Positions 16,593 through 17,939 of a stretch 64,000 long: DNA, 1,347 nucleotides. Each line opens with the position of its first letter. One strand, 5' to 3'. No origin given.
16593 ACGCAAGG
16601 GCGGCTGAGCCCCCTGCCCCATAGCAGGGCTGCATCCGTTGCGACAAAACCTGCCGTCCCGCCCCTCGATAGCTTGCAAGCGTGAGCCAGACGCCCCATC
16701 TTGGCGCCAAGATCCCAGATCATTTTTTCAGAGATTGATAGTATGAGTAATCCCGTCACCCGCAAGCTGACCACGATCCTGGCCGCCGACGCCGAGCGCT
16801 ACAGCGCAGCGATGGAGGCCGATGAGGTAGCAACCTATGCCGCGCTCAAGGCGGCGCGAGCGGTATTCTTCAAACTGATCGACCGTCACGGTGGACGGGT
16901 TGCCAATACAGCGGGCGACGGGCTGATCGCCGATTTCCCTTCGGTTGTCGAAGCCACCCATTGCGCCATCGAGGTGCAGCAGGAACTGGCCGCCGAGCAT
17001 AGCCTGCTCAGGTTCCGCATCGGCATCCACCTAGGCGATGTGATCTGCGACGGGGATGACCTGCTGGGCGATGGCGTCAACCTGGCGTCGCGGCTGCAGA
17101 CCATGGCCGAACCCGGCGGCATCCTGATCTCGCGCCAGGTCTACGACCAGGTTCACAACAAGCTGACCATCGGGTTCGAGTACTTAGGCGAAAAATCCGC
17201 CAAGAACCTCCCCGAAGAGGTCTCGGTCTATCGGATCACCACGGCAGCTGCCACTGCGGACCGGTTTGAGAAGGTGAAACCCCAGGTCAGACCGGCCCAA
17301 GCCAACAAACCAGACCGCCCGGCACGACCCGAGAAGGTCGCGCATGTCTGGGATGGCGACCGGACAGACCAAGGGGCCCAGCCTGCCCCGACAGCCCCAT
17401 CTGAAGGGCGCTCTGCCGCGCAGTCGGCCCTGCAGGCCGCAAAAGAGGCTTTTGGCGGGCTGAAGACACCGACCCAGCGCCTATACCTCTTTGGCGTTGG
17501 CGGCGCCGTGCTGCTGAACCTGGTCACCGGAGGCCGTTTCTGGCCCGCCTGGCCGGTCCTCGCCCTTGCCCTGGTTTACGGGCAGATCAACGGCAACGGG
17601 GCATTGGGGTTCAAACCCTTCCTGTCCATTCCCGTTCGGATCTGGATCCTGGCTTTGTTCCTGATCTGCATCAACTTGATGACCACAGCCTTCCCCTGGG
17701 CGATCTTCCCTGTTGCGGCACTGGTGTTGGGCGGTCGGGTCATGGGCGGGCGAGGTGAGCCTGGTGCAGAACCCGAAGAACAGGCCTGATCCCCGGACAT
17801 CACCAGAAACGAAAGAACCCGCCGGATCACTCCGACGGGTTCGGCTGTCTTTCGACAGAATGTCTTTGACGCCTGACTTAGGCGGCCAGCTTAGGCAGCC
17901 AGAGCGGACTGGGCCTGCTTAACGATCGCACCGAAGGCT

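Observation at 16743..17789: Class III nucleotidyl cyclase with C-terminal membrane anchor wedged into the rplT-pheS junction on the opposite strand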

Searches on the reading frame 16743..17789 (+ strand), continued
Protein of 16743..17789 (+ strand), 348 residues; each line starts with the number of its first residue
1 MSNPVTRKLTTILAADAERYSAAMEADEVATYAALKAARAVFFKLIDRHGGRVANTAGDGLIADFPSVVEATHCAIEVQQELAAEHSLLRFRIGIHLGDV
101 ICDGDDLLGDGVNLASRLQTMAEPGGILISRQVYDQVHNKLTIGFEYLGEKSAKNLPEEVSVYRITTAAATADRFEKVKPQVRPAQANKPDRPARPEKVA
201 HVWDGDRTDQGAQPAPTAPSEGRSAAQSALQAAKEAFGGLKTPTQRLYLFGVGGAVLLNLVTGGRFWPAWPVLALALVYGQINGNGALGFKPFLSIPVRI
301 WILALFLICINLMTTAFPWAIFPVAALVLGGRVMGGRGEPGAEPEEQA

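Call 11: find_related_loci(query=A1, collection=genome_contigs, flank=6000)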
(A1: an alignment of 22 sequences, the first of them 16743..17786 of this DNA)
Query A1 (348 aa) in genome_contigs; peptide patterns used: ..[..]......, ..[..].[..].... (x = any residue, [..] = any of these).
600 stretches matched a pattern (row limit reached: there are more); 567 encode a relative of the query (tblastn E <= 1e-3); the best 80 are kept; 80 distinct loci.
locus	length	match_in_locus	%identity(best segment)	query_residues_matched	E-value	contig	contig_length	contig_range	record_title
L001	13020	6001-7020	76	1-348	2e-175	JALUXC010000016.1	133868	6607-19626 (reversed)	MAG: Pseudophaeobacter sp. isolate 131-447_metabat1_scaf2bin.003 131-447_scaffold_3_c1, whole genome shotgun sequence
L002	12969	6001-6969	69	1-337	4e-145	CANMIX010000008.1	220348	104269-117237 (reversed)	uncultured Rhodobacteraceae bacterium isolate 4-2012.fasta genome assembly, contig: NODE_8, whole genome shotgun sequenc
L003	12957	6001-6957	61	1-328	2e-121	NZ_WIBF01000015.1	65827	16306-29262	Tritonibacter litoralis strain SM1979 FB_scaffold15, whole genome shotgun sequence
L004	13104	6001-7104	55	1-342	1e-118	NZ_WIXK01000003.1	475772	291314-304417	Tritonibacter aquimaris strain SM1969 F_scaffold3, whole genome shotgun sequence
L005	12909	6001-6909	56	1-327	6e-113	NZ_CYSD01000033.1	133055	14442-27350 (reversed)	Tritonibacter multivorans strain CECT 7557, whole genome shotgun sequence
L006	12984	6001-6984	51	1-328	5e-103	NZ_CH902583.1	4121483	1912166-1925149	Roseobacter sp. MED193 1099517003978, whole genome shotgun sequence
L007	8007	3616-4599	51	1-328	6e-103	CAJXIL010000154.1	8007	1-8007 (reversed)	MAG TPA_asm: uncultured Roseobacter sp. isolate SRR3646240_bin.11_MetaBAT_v2.12.1_MAG genome assembly, contig: NODE_1369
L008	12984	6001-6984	52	1-329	2e-100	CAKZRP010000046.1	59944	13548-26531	MAG TPA_asm: uncultured Rhodobacteraceae bacterium isolate ERR2094164_bin.71_CONCOCT_v1.1_MAG genome assembly, contig: E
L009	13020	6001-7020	50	1-345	2e-99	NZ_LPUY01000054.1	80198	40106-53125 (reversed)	Tritonibacter horizontis strain O3.65 TRIHO_contig000054, whole genome shotgun sequence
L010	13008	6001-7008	49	1-340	1e-98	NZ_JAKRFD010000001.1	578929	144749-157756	Epibacterium sp. Ofav1-8 NODE_1_length_578929_cov_28.426196, whole genome shotgun sequence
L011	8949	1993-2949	51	1-329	3e-98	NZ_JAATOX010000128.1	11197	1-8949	Phaeobacter sp. HF9A NODE_125_length_11197_cov_3.574371, whole genome shotgun sequence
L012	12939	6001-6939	52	1-327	3e-97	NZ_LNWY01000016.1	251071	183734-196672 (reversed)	Tritonibacter mobilis strain NBRC101030 contig_16, whole genome shotgun sequence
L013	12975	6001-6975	52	1-329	2e-97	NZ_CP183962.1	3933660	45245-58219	Arenibacterium sp. LLYu02 chromosome, complete genome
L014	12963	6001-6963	50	1-329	1e-96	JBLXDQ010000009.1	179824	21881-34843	MAG: Epibacterium sp. isolate ES20-12 S20maxbin_out.028RE.5K@9, whole genome shotgun sequence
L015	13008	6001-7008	49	1-329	5e-97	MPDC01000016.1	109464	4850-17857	MAG: Alphaproteobacteria bacterium MedPE-SWcel Alphaproteobacteria-MedPE-SWcel-C16, whole genome shotgun sequence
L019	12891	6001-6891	51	1-329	2e-90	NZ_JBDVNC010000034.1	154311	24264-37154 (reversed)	MAG: Shimia sp. isolate LC.109.F.C4_184_68 LC_109_F_C4_184_68_000000000034, whole genome shotgun sequence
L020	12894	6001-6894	49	1-334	1e-89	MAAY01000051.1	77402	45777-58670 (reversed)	Rhodobacterales bacterium 56_14_T64 BD02T64_scaffold_930, whole genome shotgun sequence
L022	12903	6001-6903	51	1-323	1e-88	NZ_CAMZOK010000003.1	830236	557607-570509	Shimia sp. Alg240-R146 NODE_3_length_830236_cov_119.492, whole genome shotgun sequence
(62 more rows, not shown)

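Call 30: search_protein_families(library=pfam, alignment_id=A2, max_evalue=0.01)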
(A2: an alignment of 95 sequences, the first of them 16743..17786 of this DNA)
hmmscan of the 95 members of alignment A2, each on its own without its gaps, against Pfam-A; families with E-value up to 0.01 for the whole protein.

A. member 1, window:16743-17786:+ (348 aa): 2 families
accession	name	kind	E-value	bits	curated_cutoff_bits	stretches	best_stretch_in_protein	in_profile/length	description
PF00211.25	Guanylate_cyc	-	1.1e-08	35.3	21.9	1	31-154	31-171/183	Adenylate and Guanylate cyclase catalytic domain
PF13239.11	2TM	-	0.0078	16.7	24.8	0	302-330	22-50/79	2TM domain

B. families by the number of members that match (of 95 scanned): 3 families
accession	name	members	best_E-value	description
PF00211.25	Guanylate_cyc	95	2e-11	Adenylate and Guanylate cyclase catalytic domain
PF13239.11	2TM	24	1.6e-05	2TM domain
PF05887.16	Trypan_PARP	1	0.0097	Procyclic acidic repetitive protein (PARP)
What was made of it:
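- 17634..17747 (+): Second transmembrane hairpin (TM3 298-313, turn TTAFPWA, TM4 321-335), homologous to the first. 24 of 95 homologues hit PF13239 (call 30).
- On Class III nucleotidyl cyclase (PF00211): All 95 homologues match (call 30).
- On Pfam 2TM (PF13239): 24 of 95 homologues match at E<=0.01, best 1.6e-5 (call 30).
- Closest known: Pfam 2TM domain. Same: 24 of 95 family members match PF13239 at E<=0.01, best 1.6e-5 (call 30).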

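Call 33: predict_structure(alignment_id=A2)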
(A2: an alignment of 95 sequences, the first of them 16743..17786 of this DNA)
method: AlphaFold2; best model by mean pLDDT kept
length: 348 residues; sequences in the alignment: 95
mean_pLDDT: 80.6   pTM: 0.54
mean pLDDT of the five models: 80.6, 79.0, 78.8, 78.5, 77.4
residues with pLDDT >= 90: 158; 70-90: 103; 50-70: 52; < 50: 35
segments of 3 or more residues with pLDDT < 50: 188-215, 217-222
pLDDT, mean of each block of 10 residues (from residue 1): 87 95 95 96 98 90 97 97 92 97 94 95 96 97 95 83 90 75 55 41 39 45 58 64 72 72 69 90 84 78 89 75 85 70 63
secondary structure, 60 per line:
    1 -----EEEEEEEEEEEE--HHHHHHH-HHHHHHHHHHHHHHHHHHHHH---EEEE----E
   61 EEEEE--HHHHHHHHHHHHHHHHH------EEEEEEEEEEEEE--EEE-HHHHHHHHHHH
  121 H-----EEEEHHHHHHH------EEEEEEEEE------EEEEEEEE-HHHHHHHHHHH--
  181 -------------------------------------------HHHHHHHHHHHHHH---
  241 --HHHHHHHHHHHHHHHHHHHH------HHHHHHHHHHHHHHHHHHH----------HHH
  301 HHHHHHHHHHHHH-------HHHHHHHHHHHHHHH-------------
elements in order: E6-17 H20-26 H28-48 E52-55 E60-65 H68-84 E91-103 E106-108 H110-121 E127-130 H131-137 E144-152 E159-166 H168-178 H224-237 H243-262 H269-287 H298-313 H321-335
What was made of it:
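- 16743..17240 (+): Catalytic cyclase homology domain, residues 1-166. Key residues: D16 and D59 (metal), N55 (in place of the substrate Lys), R92, D106 (purine contact), N113 and R117 (transition state). Structure model pLDDT >90 over 1-166 (call 33).
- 17241..17468 (+): Ala/Pro-rich, largely disordered linker, residues 167-242. Includes a short low-confidence helix at 224-237. pLDDT <50 for residues 188-222 (call 33).
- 17469..17603 (+): First transmembrane hairpin (TM1 243-262, turn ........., TM2 269-287). Helices in the structure model (call 33).
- On Class III nucleotidyl cyclase (PF00211): Structure model pLDDT >90 over residues 1-166 (call 33).
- Checked: There are four TM helices (243-262, 269-287, 298-313, 321-335), not 2-3 (call 33).
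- Structure model pLDDT is >90 over residues 1-166 (call 33). Anchor: four helices (call 33).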

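Call 35: fold_search(model_id=the predicted structure, library=pdb)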
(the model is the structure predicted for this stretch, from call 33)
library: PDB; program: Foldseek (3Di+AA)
matches with E <= 10: 907; with E <= 0.001: 189
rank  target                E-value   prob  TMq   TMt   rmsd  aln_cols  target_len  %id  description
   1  1ybu_B                9.5e-16  1.00  0.44  0.91   1.6       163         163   31  Mycobacterium tuberculosis adenylyl cyclase Rv1900c CHD, in complex with a substrate analog. (released 2005-02-15)
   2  3mr7_B                2.1e-15  1.00  0.45  0.88   2.0       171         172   33  Crystal Structure of Adenylate/Guanylate Cyclase/Hydrolase from Silicibacter pomeroyi (released 2010-06-23)
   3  5d0e_B                8.0e-15  1.00  0.44  0.91   2.1       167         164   29  Crystal Structure of an adenylyl cyclase Ma1120-Cat in complex with GTP and calcium from Mycobacterium avium (released 2016-08-10)
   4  3mr7_C                8.0e-15  1.00  0.43  0.84   2.6       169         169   32  Crystal Structure of Adenylate/Guanylate Cyclase/Hydrolase from Silicibacter pomeroyi (released 2010-06-23)
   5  3mr7_A                8.5e-15  1.00  0.44  0.86   2.2       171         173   33  Crystal Structure of Adenylate/Guanylate Cyclase/Hydrolase from Silicibacter pomeroyi (released 2010-06-23)
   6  1ybu_A                9.5e-15  1.00  0.43  0.89   1.8       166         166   30  Mycobacterium tuberculosis adenylyl cyclase Rv1900c CHD, in complex with a substrate analog. (released 2005-02-15)
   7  5d0e_A                9.5e-15  1.00  0.44  0.90   1.8       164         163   30  Crystal Structure of an adenylyl cyclase Ma1120-Cat in complex with GTP and calcium from Mycobacterium avium (released 2016-08-10)
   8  4wp8_A                1.2e-14  1.00  0.42  0.88   2.8       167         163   29  Crystal structure of Adenylyl cyclase Ma1120 from Mycobacterium Avium in complex with 2'5'-DD-3'-ATP and Manganese ion (released 2015-09-02)
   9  5d0h_A                1.4e-14  1.00  0.43  0.91   2.5       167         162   28  Crystal Structure of triple mutant (KDA to EGY) of an adenylyl cyclase Ma1120 from Mycobacterium avium in complex with (released 2016-08-10)
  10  5d0g_A                3.1e-14  1.00  0.44  0.91   2.4       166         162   28  Crystal structure of triple mutant (KDA to EGY) of adenylyl cyclase Ma1120 from Mycobacterium avium in complex with GT (released 2016-08-10)
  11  1ybt_A                3.1e-14  1.00  0.43  0.87   1.7       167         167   30  MYCOBACTERIUM TUBERCULOSIS ADENYLYL CYCLASE, RV1900C CHD (released 2005-02-15)
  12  4wp9_B                3.5e-14  1.00  0.42  0.89   2.9       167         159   30  Crystal structure of Adenylyl cyclase MA1120 from Mycobacterium Avium bound to 2'5'-DD-3'-ATP, Calcium and Magnesium i (released 2015-09-02)
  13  4wpa_A                4.4e-14  1.00  0.41  0.89   2.0       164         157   30  Crystal structure of Adenylyl cyclase Ma1120 from Mycobacterium Avium bound to Pyrophosphate and Calcium (released 2015-09-02)
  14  4wp9_A                6.7e-14  1.00  0.43  0.88   2.7       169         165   29  Crystal structure of Adenylyl cyclase MA1120 from Mycobacterium Avium bound to 2'5'-DD-3'-ATP, Calcium and Magnesium i (released 2015-09-02)
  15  3r5g_B                8.5e-14  1.00  0.44  0.76   2.5       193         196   22  Crystal structure of the adenylyl cyclase CyaB from P. aeruginosa (released 2012-01-11)
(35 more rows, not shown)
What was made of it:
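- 16743..17240 (+): Foldseek top hit is the Rv1900c cyclase domain, 1ybu_B, TMt 0.91, rmsd 1.6 A (call 35).
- On Class III nucleotidyl cyclase (PF00211): Foldseek to Rv1900c, Ma1120, CyaB and CyaC, probability 1.00, TMt up to 0.91 (call 35).
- Foldseek top hit is Rv1900c, TM 0.91 (call 35).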

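Call 49: find_encoding_contigs(protein=window:16743-17789:+, flank=4000, max_places=3)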
Protein window:16743-17789:+ (348 aa): 5 contigs read that carry it; 3 places shown.
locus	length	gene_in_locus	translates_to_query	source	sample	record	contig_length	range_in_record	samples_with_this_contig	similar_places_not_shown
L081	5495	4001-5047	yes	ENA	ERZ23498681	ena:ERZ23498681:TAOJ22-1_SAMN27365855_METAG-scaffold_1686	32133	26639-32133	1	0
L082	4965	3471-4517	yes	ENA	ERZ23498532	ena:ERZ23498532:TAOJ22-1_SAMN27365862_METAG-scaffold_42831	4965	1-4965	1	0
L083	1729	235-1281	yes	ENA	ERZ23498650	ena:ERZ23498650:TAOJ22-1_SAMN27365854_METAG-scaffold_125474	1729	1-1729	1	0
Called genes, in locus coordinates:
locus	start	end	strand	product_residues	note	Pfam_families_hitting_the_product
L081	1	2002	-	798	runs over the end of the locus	PF01588:tRNA_bind, PF03483:B3_4, PF03484:B5, PF17759:tRNA_synthFbeta, PF03147:FDX-ACB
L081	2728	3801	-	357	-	PF02912:Phe_tRNA-synt_N, PF01409:tRNA-synt_2d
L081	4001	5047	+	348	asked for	PF00211:Guanylate_cyc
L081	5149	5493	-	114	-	?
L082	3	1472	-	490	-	?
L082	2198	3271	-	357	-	PF02912:Phe_tRNA-synt_N, PF01409:tRNA-synt_2d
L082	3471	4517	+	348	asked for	PF00211:Guanylate_cyc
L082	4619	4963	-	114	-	?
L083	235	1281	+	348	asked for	PF00211:Guanylate_cyc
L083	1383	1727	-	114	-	?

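Call 50: search_protein_families(library=padloc, proteins=[window:16743-17789:+], max_evalue=0.1)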
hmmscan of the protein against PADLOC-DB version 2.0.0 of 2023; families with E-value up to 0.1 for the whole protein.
window:16743-17789:+ (348 aa): 6 families
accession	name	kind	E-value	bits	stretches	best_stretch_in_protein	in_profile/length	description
PDLC00734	PycC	-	1.3e-06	25.7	1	12-140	192-347/374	Pycsar cyclase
PDLC02367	PycC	-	0.00018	19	1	34-142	69-197/226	-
PDLC00765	PycC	-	0.0013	15.8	1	74-146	341-421/477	Pycsar cyclase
PDLC02369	PycC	-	0.0037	14.9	1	108-166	162-218/248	-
PDLC00766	PycC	-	0.0055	14.2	0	106-163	162-223/232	Pycsar cyclase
PDLC00763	PycC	-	0.072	10.5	1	108-141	178-211/268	Pycsar cyclase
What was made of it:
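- On Pycsar cyclase (PycC): Only weak model hits (25.7 bits, call 50).
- Weak hits to PADLOC PycC models, best E 1.3e-6 (call 50).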

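Call 88: search_protein_families(library=pfam, proteins=[L003:8314-9414:-, L003:7153-8331:+, L019:6943-7692:-, L020:7053-8693:+, L006:7208-7600:-, L022:6985-8403:-], max_evalue=0.001)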
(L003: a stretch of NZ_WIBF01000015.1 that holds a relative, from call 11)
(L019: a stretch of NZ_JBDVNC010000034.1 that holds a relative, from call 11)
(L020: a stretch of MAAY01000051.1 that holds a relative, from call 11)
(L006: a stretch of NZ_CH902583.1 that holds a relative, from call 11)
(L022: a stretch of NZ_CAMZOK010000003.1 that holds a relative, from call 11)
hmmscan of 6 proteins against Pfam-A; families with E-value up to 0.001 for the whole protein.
L003:8314-9414:- (366 aa): 1 family
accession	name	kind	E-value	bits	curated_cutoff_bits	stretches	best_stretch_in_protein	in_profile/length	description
PF13403.11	Hint_2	-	3.2e-49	167.5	28.4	1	171-307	2-146/147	Hint domain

L003:7153-8331:+ (392 aa): 1 family
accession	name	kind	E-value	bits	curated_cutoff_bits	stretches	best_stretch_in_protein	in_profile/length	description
PF05940.17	NnrS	-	1.1e-102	344.6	28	1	6-385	1-371/371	NnrS protein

L019:6943-7692:- (249 aa): 1 family
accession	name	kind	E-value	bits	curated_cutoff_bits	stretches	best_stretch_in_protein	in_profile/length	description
PF04752.17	ChaC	-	2.2e-30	106.4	21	1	77-241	1-171/176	ChaC-like protein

L020:7053-8693:+ (546 aa): 0 families

L006:7208-7600:- (130 aa): 2 families
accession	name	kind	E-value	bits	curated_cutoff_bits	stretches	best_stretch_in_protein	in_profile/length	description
PF16358.11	RcsF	-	9.3e-06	26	29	1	52-127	33-108/110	RcsF lipoprotein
PF01906.23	YbjQ_1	-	2.3e-05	25.4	23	1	83-127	59-102/103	Putative heavy-metal-binding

L022:6985-8403:- (472 aa): 1 family
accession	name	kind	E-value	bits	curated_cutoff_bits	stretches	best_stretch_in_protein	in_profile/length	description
PF01235.23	Na_Ala_symp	-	5.8e-144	480.6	24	1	53-454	5-392/392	Sodium:alanine symporter family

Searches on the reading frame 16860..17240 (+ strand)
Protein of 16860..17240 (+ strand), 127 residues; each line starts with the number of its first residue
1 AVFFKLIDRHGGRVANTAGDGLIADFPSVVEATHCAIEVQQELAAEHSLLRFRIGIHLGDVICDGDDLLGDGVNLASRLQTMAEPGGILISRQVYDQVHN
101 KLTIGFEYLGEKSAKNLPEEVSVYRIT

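Call 48: search_solved_structures(query=window:16860-17240:+, max_evalue=0.001, show_alignments=5)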
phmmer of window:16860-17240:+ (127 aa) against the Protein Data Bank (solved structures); distinct sequences matched with E-value up to 0.001: 7.
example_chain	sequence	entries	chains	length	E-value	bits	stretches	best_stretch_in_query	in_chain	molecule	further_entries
3mr7_A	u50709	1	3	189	9.6e-21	77.5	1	7-124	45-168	Adenylate/guanylate cyclase/hydrolase, alpha/beta fold family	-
4wp8_A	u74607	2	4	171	5.8e-14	55.6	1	5-107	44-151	Ma1120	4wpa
4wp9_A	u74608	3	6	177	6.4e-14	55.5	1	5-107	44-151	Ma1120 | Cyclase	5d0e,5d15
4wp3_A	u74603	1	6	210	9.7e-14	54.9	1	5-107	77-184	Ma1120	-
5d0g_A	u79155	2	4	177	1.7e-12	50.9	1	5-107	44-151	Cyclase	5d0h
1ybt_A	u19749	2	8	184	4.4e-12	49.6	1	7-118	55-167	hydrolase, alpha/beta hydrolase fold family | lipJ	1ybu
1y10_A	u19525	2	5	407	0.00028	24.4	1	17-124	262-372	Hypothetical protein Rv1264/MT1302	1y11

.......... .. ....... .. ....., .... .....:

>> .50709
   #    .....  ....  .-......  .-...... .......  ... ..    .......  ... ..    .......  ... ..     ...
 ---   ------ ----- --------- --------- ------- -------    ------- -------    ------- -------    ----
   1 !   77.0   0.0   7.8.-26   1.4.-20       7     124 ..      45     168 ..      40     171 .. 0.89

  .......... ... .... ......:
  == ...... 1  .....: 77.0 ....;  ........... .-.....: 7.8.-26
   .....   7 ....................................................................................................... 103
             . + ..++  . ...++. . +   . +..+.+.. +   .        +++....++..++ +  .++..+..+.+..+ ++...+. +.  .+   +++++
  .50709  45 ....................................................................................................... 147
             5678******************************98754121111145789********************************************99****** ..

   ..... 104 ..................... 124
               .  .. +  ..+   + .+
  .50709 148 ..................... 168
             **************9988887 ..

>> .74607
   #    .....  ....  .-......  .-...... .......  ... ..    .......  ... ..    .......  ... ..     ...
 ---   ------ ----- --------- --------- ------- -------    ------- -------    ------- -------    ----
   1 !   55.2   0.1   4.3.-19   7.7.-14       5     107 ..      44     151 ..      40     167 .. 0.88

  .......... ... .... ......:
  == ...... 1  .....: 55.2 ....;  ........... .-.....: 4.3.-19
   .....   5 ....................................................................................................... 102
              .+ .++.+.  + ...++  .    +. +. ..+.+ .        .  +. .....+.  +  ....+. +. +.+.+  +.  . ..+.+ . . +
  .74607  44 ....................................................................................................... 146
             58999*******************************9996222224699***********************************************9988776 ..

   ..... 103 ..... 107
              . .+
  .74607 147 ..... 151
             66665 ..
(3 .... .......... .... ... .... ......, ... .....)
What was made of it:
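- Closest known: Ma1120. Same: Same short-arm domain, with metal Asp, substrate Asp and Arg aligned (call 48).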

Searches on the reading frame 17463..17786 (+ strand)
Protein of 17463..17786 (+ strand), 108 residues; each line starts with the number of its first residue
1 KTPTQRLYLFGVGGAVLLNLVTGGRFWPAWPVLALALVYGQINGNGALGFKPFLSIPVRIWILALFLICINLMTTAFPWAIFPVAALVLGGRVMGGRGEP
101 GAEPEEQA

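Call 67: search_protein_representatives(protein=window:17463-17786:+)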
Query: 108 residues. Proteins with E-value up to 0.001 (for the whole library): 1; up to 1e-10: 1; up to 1e-30: 1. The best 1 are listed.
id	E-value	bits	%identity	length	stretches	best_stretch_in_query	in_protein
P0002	9.9e-48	177.3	73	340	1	1-107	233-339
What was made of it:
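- Tried and rejected: phmmer with the TM region alone against 1.84 billion representatives found only its own cluster (call 67), so other contexts of the module could not be mapped.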
